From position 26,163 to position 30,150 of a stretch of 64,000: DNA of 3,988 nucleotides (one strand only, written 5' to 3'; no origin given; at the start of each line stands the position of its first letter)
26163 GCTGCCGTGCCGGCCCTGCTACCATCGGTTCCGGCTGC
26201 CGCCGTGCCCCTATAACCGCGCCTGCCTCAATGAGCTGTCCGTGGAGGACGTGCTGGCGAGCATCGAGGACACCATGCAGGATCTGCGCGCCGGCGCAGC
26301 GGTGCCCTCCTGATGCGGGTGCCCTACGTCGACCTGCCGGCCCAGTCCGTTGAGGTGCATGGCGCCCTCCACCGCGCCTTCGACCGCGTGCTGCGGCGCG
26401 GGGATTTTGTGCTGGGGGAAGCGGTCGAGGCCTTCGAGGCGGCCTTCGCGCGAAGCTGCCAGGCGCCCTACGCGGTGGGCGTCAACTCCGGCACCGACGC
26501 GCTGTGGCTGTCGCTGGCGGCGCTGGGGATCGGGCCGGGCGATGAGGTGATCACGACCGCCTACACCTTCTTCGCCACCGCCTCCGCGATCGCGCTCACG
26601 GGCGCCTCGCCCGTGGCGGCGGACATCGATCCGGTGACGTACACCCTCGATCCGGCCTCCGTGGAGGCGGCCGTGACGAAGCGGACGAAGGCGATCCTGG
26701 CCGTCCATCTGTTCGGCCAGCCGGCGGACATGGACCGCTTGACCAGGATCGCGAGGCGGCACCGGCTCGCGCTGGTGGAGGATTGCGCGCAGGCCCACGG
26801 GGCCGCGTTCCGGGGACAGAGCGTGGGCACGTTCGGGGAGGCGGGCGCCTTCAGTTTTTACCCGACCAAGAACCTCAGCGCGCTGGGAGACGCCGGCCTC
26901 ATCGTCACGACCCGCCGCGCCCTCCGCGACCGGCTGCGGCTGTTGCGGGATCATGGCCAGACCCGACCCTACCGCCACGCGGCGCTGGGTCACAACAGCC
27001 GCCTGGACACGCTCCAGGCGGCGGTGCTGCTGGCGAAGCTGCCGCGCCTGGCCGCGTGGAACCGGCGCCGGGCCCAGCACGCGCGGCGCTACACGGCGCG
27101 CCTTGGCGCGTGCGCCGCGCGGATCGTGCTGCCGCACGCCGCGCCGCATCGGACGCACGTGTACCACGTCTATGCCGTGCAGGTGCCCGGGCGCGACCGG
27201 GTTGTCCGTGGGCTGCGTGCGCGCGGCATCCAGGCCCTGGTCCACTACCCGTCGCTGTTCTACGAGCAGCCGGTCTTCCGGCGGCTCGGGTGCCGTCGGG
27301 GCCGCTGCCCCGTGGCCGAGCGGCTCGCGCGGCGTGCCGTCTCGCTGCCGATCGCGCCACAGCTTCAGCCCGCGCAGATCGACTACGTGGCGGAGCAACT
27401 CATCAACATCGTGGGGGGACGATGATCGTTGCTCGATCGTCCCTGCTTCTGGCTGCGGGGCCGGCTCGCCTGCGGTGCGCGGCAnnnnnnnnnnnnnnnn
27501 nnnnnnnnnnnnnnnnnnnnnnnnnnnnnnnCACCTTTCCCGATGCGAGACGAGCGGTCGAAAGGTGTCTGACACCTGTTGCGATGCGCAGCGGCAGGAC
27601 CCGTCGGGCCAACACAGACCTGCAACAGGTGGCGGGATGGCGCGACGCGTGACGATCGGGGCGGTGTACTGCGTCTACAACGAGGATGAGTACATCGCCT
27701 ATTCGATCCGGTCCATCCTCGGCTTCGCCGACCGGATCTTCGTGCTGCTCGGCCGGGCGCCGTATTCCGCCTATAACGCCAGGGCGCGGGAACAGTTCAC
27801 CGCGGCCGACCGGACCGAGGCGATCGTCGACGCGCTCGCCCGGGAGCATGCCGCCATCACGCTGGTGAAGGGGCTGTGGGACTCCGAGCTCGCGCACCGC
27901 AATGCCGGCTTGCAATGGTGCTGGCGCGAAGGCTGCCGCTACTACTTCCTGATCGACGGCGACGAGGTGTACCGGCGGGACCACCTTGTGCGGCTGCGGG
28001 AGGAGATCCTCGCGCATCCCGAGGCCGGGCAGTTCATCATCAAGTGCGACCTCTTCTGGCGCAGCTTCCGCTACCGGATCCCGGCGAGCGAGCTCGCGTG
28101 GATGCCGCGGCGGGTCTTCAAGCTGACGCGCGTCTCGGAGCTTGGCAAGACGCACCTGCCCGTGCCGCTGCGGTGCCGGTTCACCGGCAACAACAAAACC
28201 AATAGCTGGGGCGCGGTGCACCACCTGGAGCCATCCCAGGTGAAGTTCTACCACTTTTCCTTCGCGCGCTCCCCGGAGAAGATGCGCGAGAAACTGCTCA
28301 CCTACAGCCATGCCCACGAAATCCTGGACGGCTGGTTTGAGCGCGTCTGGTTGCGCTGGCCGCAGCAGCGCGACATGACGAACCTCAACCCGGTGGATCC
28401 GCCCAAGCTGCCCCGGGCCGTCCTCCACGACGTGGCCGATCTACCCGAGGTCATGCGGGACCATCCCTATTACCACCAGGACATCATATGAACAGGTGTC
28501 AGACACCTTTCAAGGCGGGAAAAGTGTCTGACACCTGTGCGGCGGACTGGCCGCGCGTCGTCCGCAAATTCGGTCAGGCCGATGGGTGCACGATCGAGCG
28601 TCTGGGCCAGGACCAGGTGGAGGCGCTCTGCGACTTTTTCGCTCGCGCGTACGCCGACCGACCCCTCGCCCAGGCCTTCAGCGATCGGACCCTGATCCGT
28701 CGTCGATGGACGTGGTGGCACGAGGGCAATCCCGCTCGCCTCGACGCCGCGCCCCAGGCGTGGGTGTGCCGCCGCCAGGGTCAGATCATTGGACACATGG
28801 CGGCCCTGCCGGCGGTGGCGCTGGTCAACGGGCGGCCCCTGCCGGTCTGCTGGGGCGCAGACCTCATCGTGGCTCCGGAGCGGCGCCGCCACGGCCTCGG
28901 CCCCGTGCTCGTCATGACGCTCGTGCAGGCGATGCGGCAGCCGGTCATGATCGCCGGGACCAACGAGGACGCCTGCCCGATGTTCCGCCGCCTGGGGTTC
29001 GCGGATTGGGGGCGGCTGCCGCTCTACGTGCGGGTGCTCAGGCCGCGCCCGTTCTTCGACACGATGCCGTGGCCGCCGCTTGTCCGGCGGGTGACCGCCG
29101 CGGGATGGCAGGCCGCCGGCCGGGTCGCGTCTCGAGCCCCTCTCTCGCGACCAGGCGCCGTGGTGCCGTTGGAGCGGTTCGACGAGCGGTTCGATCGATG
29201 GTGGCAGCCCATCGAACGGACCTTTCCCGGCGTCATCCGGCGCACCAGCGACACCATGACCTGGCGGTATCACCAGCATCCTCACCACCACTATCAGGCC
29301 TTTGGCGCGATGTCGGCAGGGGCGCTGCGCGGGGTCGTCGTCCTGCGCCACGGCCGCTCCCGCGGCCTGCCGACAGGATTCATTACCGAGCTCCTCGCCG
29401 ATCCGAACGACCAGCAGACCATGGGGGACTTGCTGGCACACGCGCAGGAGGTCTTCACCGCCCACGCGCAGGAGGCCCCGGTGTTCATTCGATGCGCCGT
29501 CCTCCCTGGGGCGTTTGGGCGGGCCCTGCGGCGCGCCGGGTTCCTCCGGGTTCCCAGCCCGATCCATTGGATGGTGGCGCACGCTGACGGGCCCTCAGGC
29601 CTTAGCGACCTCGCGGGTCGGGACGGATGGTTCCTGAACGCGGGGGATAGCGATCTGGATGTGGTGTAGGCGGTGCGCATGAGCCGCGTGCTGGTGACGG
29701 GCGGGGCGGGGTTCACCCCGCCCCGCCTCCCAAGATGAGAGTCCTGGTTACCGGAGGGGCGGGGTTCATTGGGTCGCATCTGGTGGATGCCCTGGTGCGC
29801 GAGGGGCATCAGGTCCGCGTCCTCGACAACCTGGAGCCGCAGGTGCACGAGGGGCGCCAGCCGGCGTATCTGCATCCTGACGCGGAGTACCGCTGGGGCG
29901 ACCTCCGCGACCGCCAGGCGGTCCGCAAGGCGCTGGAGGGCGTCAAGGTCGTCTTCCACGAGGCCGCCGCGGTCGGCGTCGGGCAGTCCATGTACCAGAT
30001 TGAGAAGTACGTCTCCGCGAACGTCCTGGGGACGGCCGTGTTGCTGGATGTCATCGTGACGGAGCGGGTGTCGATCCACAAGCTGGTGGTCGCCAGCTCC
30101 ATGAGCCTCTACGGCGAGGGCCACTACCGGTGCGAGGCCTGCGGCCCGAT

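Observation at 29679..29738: Second N-terminus-mimicking leader mini-ORF upstream of the Zn-ribbon epimerase (copy 2), containing a perfect GC hairpin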

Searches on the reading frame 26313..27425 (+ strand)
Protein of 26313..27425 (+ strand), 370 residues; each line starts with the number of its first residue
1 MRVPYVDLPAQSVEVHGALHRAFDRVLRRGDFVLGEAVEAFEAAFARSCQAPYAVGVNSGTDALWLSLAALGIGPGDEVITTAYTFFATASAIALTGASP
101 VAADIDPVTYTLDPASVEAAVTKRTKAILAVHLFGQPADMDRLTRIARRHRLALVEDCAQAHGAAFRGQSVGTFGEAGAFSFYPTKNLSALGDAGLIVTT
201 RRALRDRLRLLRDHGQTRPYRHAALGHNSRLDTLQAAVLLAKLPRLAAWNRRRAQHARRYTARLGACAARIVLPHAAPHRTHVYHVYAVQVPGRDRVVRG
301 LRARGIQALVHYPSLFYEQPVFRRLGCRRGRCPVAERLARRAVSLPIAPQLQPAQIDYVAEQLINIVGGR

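Call 8: search_protein_families(library=pfam, proteins=[window:26313-27425:+])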
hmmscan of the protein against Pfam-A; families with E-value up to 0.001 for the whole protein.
window:26313-27425:+ (370 aa): 2 families
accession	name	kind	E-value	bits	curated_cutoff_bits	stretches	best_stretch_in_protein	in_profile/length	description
PF01041.23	DegT_DnrJ_EryC1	-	5e-116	388.3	19.8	1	21-363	9-359/360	DegT/DnrJ/EryC1/StrS aminotransferase family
PF01212.27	Beta_elim_lyase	-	8.2e-05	22.5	27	1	33-215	27-227/288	Beta-eliminating lyase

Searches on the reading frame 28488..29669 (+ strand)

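Call 8: search_protein_families(library=pfam, proteins=[window:28488-29669:+])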
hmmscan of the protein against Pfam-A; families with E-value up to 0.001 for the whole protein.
window:28488-29669:+ (393 aa): 4 families
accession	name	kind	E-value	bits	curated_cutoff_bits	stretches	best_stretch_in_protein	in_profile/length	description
PF00583.31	Acetyltransf_1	-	1e-11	45.5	20.7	1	71-171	23-116/116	Acetyltransferase (GNAT) family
PF13527.13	Acetyltransf_9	-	2.4e-08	34.5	25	1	36-151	2-103/127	Acetyltransferase (GNAT) domain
PF13508.13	Acetyltransf_7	-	6.8e-07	30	27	1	91-172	5-83/84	Acetyltransferase (GNAT) domain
PF08445.16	FR47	-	0.00019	21.8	22.1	0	126-172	27-78/86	FR47-like protein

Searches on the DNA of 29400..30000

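Call 29: search_rna_families(source=window, start=29400, end=30000, threshold=evalue, max_evalue=10)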
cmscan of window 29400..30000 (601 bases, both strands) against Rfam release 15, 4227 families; matches with E-value up to 10: 15.
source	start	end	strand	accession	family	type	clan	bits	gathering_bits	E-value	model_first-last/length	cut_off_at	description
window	29690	29737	-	RF01695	C4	Gene; antisense;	CL00128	25.1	45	0.018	1-87/87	no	C4 antisense RNA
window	29699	29727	-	RF03298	mir-4488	Gene; miRNA;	-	22.5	71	0.98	1-62/62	no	mir-4488 microRNA precursor family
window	29697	29733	+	RF03924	mir-1228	Gene; miRNA;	-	21.4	88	0.53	1-73/73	no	mir-1228 microRNA precursor family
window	29697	29730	-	RF01939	mir-761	Gene; miRNA;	-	20.9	82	0.12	1-65/65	no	mir-761 microRNA precursor family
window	29699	29751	+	RF00043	Plasmid_R1162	Gene; antisense;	-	19.2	55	0.85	1-75/75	no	R1162-like plasmid antisense RNA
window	29700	29727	-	RF04220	HCV_SL588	Cis-reg;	-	18.7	79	0.7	29-56/81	no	SL588 non-coding RNA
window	29692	29733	+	RF02010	mir-3180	Gene; miRNA;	-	18.5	99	3.3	1-92/92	no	mir-3180 microRNA precursor family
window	29713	29772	+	RF00767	mir-150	Gene; miRNA;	-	17.8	55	0.75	1-82/82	no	mir-150 microRNA precursor family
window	29492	29562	+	RF00052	lin-4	Gene; miRNA;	-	17.1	40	1.4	1-80/80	no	lin-4 microRNA precursor family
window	29696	29730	+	RF00879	mir-615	Gene; miRNA;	-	17.1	90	5.5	1-85/85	no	mir-615 microRNA precursor family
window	29691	29733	+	RF00942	mir-1224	Gene; miRNA;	-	16.4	105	5.3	1-86/86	no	mir-1224 microRNA precursor family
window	29680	29728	-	RF00043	Plasmid_R1162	Gene; antisense;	-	15.7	55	4.9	1-75/75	no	R1162-like plasmid antisense RNA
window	29663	29727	+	RF01684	mascRNA-menRNA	Gene;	-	13.8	42.5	8.5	1-56/56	no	MALAT1-associated small cytoplasmic RNA/MEN beta RNA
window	29690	29725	-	RF02100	tfoR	Gene; sRNA;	-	13.5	70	1.9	9-44/101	no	Translational regulator of tfoXVC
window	29701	29724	+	RF00166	PrrB_RsmZ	Gene; sRNA;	CL00106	10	44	9.9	104-127/133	no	PrrB/RsmZ RNA family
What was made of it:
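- On Known RNA family (Rfam 15): All other hits are generic hairpin matches (call 29).
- Tried and rejected: Rfam at permissive thresholds on 29400-30000 gave only sub-threshold generic hairpin hits (call 29).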
